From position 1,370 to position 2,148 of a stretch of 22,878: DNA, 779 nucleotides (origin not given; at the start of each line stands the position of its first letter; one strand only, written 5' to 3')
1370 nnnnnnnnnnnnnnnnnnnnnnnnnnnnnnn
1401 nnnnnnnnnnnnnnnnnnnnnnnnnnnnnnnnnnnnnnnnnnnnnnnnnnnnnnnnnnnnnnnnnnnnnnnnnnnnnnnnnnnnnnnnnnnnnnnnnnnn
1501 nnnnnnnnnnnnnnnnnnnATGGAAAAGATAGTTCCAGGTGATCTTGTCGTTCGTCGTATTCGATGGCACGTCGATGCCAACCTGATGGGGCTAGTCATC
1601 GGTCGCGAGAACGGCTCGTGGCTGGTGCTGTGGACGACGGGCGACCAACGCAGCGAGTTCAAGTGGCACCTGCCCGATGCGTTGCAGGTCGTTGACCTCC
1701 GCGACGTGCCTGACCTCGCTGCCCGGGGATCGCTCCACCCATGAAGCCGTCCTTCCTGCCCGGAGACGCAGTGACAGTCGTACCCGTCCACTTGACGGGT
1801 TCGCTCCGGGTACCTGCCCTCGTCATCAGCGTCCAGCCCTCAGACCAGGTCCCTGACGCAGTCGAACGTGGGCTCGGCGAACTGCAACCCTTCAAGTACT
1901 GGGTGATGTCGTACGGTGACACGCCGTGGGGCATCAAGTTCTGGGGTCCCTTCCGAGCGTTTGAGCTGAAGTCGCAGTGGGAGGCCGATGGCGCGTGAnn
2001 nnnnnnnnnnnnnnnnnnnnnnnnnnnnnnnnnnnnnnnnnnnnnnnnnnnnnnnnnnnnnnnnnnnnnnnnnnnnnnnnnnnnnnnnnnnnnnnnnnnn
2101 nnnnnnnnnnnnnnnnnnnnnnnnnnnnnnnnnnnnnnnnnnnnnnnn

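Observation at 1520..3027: Array of six small paralogous 'PGD-V' (KOW/SH3-like) proteins in convergent mini-operons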

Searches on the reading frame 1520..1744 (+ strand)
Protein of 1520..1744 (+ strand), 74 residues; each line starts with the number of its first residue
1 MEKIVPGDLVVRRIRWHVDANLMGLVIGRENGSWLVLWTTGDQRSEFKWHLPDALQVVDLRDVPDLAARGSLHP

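Call 4: search_protein_families(library=pfam, max_evalue=1, proteins=[window:1520-1744:+])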
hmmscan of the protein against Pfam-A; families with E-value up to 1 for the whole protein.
window:1520-1744:+ (74 aa): 0 families

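Call 5: search_protein_families(library=phrogs, max_evalue=1, proteins=[window:1520-1744:+])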
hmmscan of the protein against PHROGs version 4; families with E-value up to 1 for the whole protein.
window:1520-1744:+ (74 aa): 0 families

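Call 29: find_homologous_proteins(query=A3, max_evalue=10)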
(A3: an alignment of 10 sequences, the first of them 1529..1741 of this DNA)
Query A3 (10 sequences) (71 aa, profile of the alignment): 20 proteins with E <= 10 among 3786 candidates.
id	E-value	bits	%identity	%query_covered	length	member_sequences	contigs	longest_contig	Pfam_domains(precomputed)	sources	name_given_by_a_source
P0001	3.1e-19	87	47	23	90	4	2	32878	-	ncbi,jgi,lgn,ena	-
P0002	1.3e-9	56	28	75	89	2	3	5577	-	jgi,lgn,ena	-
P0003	2.8e-9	55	-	-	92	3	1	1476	-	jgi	jgi:hypothetical protein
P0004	1.1e-6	47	32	42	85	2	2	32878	-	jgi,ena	-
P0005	6.8e-5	41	-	-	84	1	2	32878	-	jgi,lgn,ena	-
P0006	3.4e-4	39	86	10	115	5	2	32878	-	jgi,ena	-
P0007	1.6e-3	37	100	100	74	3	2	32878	-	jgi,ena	-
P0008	6.6e-3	35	-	-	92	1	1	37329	-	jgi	jgi:hypothetical protein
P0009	8.9e-3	34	42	27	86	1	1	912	-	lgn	-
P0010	1.0e-2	34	71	10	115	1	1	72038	-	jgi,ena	jgi:hypothetical protein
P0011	1.9e-2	33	86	10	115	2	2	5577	-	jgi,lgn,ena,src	-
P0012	4.4e-2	32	33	73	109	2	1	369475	-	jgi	-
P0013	1.7e-1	30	71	10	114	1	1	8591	-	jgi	jgi:hypothetical protein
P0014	2.3e-1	30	35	35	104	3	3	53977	-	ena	-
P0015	5.8e-1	28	32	42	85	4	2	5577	-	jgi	-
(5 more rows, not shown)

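Call 31: find_homologous_proteins(query=window:1520-1741:+, max_evalue=10)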
Query window:1520-1741:+ (74 aa): 6 proteins with E <= 10 among 6 candidates.
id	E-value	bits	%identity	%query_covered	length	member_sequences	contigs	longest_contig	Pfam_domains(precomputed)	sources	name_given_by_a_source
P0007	1.1e-43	164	100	100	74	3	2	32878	-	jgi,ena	-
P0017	4.1e-33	130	81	93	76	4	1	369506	-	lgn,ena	-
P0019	1.0e-28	116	75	96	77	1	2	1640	-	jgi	-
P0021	7.9e-26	107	68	96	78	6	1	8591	-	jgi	jgi:hypothetical protein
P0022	1.9e-24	103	65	93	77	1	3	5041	-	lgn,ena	-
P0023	8.8e-22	94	66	93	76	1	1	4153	-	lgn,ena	-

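Call 41: predict_structure(alignment_id=A4)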
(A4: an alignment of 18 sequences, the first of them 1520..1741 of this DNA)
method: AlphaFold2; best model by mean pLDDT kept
length: 74 residues; sequences in the alignment: 18
mean_pLDDT: 79.4   pTM: 0.64
mean pLDDT of the five models: 79.4, 77.2, 71.8, 71.3, 54.7
residues with pLDDT >= 90: 19; 70-90: 40; 50-70: 10; < 50: 5
segments of 3 or more residues with pLDDT < 50: 70-74
pLDDT, mean of each block of 10 residues (from residue 1): 85 77 88 89 86 83 61 46
secondary structure, 60 per line:
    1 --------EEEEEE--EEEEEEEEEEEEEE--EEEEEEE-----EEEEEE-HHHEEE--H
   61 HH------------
elements in order: E9-14 E17-30 E33-39 E45-50 E55-57
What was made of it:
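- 1520..1744 (+): p1, 74 aa, motif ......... It is the family member closest to the family profile and the one with a confident structure model. AF2 pLDDT 79.4 with five strands (call 41).
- On SH3-like small beta-barrel fold (structural class shared by SH3, KOW, Tudor and NdhS): The p1 model (pLDDT 79.4) has strands at 9-14, 17-30, 33-39, 45-50 and 55-57 and a helical turn at 52-54 (call 41).
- PGD is at residues 6-8 (call 41).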

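Call 51: search_solved_structures(query=A4, max_evalue=10)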
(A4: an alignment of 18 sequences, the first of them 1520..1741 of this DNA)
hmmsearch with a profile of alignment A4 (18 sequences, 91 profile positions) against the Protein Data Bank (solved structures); distinct sequences matched with E-value up to 10: 8.
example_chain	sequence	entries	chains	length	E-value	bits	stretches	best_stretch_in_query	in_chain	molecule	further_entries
9ly6_A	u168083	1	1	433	0.52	13.5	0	3-18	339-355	CD276 antigen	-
9ly5_C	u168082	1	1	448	0.57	13.4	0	3-18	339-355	CD276 antigen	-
6omp_A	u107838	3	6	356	0.88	12.8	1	5-44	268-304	PtmU3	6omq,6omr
6p1y_B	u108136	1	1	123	1.2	12.3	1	6-77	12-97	Aspartate 1-decarboxylase alpha chain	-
6oyy_B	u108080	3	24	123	1.3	12.3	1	6-77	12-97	Aspartate 1-decarboxylase alpha chain | Aspartate 1 decarboxylase alpha chain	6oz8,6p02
4r40_A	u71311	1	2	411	1.3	12.2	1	22-46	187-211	Protein TolB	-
4pwz_A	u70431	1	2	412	1.3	12.2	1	22-46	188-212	Protein TolB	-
2c45_A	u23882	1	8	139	1.8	11.8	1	6-77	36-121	Aspartate 1-decarboxylase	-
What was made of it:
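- On Tudor / Agenet / PWWP: No sequence match was found (calls 4, 51).
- Closest known: NdhS / Ssl0352. Different: There is no sequence-level relationship: no Pfam hit (call 4) and no PDB sequence hit (call 51).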

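Call 54: fold_search(model_id=the predicted structure, library=viral)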
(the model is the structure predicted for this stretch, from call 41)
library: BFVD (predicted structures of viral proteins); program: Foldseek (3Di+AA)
matches with E <= 10: 1509; with E <= 0.001: 0
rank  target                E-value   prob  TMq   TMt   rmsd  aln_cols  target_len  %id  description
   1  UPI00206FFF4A         3.4e-03  1.00  0.64  0.21   4.1        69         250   16  (no name look-up for this kind of identifier)
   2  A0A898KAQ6            5.1e-03  1.00  0.64  0.48   9.1        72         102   10  Uncharacterized protein [Salmonella phage vB_SalP_TR2]
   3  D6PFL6                5.7e-03  1.00  0.62  0.28   9.8        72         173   14  (no name in the UniProt tables at hand)
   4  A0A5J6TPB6            6.0e-03  1.00  0.59  0.06   5.8        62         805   16  (no name in the UniProt tables at hand)
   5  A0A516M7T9            6.8e-03  1.00  0.58  0.62   4.0        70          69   23  (no name in the UniProt tables at hand)
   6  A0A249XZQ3            7.6e-03  1.00  0.60  0.76   4.2        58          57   14  (no name in the UniProt tables at hand)
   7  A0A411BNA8            8.1e-03  1.00  0.55  0.58   4.9        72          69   19  (no name in the UniProt tables at hand)
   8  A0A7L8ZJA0            8.6e-03  1.00  0.60  0.59   4.1        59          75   24  Uncharacterized protein [Enterococcus phage 9184]
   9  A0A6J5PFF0            9.6e-03  1.00  0.56  0.43   4.6        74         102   22  Uncharacterized protein [uncultured Caudovirales phage]
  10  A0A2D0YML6            9.6e-03  1.00  0.58  0.25   6.9        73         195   18  Uncharacterized protein [Vibrio phage JSF9]
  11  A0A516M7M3            1.0e-02  1.00  0.61  0.65   4.0        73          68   23  (no name in the UniProt tables at hand)
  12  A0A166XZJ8            1.1e-02  1.00  0.64  0.78   2.6        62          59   18  Uncharacterized protein [Gordonia phage BritBrat]
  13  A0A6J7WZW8            1.1e-02  1.00  0.54  0.68   4.5        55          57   18  Uncharacterized protein [uncultured Caudovirales phage]
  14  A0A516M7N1            1.4e-02  1.00  0.43  0.47   3.6        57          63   19  (no name in the UniProt tables at hand)
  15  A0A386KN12            1.5e-02  1.00  0.56  0.59   5.5        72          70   15  Uncharacterized protein [Acinetobacter phage vB_AbaM_B09_Aci02-2]
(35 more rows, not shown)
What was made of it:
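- Closest known: Small uncharacterised beta-barrel proteins of cultured phages. Same: They are 57-75 aa phage proteins with the same general fold, with TM 0.6-0.78 (call 54).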

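Call 58: search_protein_representatives(alignment_id=A4)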
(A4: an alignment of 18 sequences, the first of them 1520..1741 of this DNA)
Query: 18 sequences, 91 profile positions. Proteins with E-value up to 0.001 (for the whole library): 59; up to 1e-10: 4; up to 1e-30: 0. The best 59 are listed.
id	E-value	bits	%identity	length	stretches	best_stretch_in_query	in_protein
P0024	1.2e-18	82.9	-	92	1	1-90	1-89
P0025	9.6e-15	70.4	-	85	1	6-86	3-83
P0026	8.0e-12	61.0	-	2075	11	4-21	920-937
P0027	9.8e-11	57.5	-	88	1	5-86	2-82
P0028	4.0e-10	55.6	-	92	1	8-74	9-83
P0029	5.3e-10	55.2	-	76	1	8-83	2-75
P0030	6.9e-10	54.8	-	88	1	1-87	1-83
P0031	2.9e-09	52.8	-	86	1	8-86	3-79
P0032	3.4e-09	52.6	-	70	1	9-71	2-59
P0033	7.1e-09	51.6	-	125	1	7-84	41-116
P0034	9.7e-09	51.1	-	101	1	1-86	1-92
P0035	2.1e-08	50.1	-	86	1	8-69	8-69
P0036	4.0e-08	49.2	-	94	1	3-85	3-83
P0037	5.0e-08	48.9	-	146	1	7-88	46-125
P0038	6.1e-08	48.6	-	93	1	6-86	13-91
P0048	1.1e-05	41.4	-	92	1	7-85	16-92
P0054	2.8e-05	40.1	-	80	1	7-81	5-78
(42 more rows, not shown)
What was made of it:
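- A profile built from the family alignment finds 59 small proteins at E<=1e-3 in 1.84 billion (call 58).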

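Call 77: search_protein_families(library=ncbifam, max_evalue=1, proteins=[window:1520-1744:+])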
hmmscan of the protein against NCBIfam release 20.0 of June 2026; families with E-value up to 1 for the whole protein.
window:1520-1744:+ (74 aa): 0 families

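Call 79: fold_search(model_id=the predicted structure, library=pdb)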
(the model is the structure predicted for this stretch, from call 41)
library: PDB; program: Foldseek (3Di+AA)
matches with E <= 10: 1016; with E <= 0.001: 0
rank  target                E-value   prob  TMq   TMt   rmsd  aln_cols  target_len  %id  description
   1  6a7k_B                9.8e-03  1.00  0.64  0.78   2.9        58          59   21  X-ray structure of NdhS from T. elongatus (released 2019-01-16)
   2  2jz2_MODEL_1_A        9.8e-03  1.00  0.61  0.68   3.2        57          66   23  Solution NMR structure of Ssl0352 protein from Synechocystis sp. PCC 6803. Northeast Structural Genomics Conso (released 2008-01-22)
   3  3c4s_B                1.0e-02  1.00  0.61  0.79   3.1        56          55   23  Crystal structure of the Ssl0352 protein from Synechocystis sp. Northeast Structural Genomics Consortium target SgR42 (released 2008-02-12)
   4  3c4s_A                1.2e-02  1.00  0.62  0.78   3.1        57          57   23  Crystal structure of the Ssl0352 protein from Synechocystis sp. Northeast Structural Genomics Consortium target SgR42 (released 2008-02-12)
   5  3fc3_A                1.9e-02  1.00  0.60  0.25   3.8        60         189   20  Crystal structure of the beta-beta-alpha-Me type II restriction endonuclease Hpy99I (released 2009-03-31)
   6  6hum_S                2.5e-02  1.00  0.61  0.80   2.9        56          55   21  Structure of the photosynthetic complex I from Thermosynechococcus elongatus (released 2019-01-09)
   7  9e6q_AS               3.1e-02  1.00  0.61  0.47   2.9        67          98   21  Cryo-EM structure of the Pyrobaculum calidifontis 50S ribosomal subunit in complex with Dri (released 2024-11-20)
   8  6l7o_S                3.1e-02  1.00  0.63  0.73   3.1        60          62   20  cryo-EM structure of cyanobacteria Fd-NDH-1L complex (released 2020-02-19)
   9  6a7k_A                4.0e-02  1.00  0.57  0.67   3.1        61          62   20  X-ray structure of NdhS from T. elongatus (released 2019-01-16)
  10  6khi_S                4.5e-02  1.00  0.63  0.76   3.4        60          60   20  Supercomplex for cylic electron transport in cyanobacteria (released 2020-02-12)
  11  9mlc_Z                5.0e-02  1.00  0.60  0.09   2.7        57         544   16  Pol II-DSIF-SPT6-PAF1c-TFIIS-IWS1-ELOF1-LEDGF-nucleosome activated elongation complex Composite map T (released 2026-01-21)
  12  3fb9_A                5.0e-02  1.00  0.51  0.44   3.6        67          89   13  The crystal structure of the protein with unknown function from Streptococcus pneumoniae TIGR4 (released 2008-12-23)
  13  6nbq_S                5.6e-02  1.00  0.59  0.74   3.0        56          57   21  T.elongatus NDH (data-set 1) (released 2019-02-27)
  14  1npp_B                5.6e-02  1.00  0.56  0.19   3.2        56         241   18  CRYSTAL STRUCTURE OF AQUIFEX AEOLICUS NUSG IN P2(1) (released 2003-03-11)
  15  6wau_A                6.3e-02  1.00  0.51  0.62   3.1        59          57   19  Complex structure of PHF19 (released 2020-08-26)
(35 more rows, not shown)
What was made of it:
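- Foldseek gives the same ranking, with target-normalised TM 0.78-0.80 to NdhS and Ssl0352 (call 79).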

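Call 82: find_encoding_contigs(protein=P0054, flank=10000, max_places=2)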
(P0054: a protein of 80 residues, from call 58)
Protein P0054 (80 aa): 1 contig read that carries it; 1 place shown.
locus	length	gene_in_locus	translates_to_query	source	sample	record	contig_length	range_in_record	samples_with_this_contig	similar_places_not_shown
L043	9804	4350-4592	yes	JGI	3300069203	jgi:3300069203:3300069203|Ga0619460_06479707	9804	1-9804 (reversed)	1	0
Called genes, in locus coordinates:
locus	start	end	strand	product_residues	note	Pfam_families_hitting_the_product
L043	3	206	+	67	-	?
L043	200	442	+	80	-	-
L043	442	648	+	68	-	-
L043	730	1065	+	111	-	-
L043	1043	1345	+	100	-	-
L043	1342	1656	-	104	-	-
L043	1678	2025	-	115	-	-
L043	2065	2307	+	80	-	-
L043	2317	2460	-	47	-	-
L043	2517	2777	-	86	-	PF01176:eIF-1a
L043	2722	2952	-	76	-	-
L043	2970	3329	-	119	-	-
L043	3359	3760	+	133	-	-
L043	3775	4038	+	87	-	-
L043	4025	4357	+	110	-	-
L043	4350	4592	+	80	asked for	-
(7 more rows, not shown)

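Call 83: find_encoding_contigs(protein=P0048, flank=10000, max_places=2)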
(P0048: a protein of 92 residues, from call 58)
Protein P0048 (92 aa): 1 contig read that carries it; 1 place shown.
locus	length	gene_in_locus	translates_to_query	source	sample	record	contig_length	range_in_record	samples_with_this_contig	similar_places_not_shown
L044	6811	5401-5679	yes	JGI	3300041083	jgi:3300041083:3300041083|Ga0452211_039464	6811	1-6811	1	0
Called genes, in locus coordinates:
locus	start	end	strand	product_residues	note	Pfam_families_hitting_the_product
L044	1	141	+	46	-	?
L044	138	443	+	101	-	-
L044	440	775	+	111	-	-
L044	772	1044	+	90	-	-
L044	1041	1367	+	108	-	-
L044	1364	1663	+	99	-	-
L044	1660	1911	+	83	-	-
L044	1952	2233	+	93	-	-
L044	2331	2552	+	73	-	-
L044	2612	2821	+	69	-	-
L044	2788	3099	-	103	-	-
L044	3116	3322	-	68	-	-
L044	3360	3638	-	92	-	PF01176:eIF-1a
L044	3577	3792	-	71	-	-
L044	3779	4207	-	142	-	-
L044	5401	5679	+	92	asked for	-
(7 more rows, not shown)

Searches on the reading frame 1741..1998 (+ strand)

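Call 4: search_protein_families(library=pfam, max_evalue=1, proteins=[window:1741-1998:+])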
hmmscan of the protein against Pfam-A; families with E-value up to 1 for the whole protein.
window:1741-1998:+ (85 aa): 1 family
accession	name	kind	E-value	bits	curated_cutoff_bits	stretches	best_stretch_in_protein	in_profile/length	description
PF02933.23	CDC48_2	-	0.13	12.4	22.4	1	5-37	19-47/64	Cell division protein 48 (CDC48), domain 2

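Call 5: search_protein_families(library=phrogs, max_evalue=1, proteins=[window:1741-1998:+])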
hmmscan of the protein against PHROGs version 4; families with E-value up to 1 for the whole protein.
window:1741-1998:+ (85 aa): 0 families

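Call 77: search_protein_families(library=ncbifam, max_evalue=1, proteins=[window:1741-1998:+])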
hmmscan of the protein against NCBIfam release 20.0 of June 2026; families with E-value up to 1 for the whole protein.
window:1741-1998:+ (85 aa): 0 families
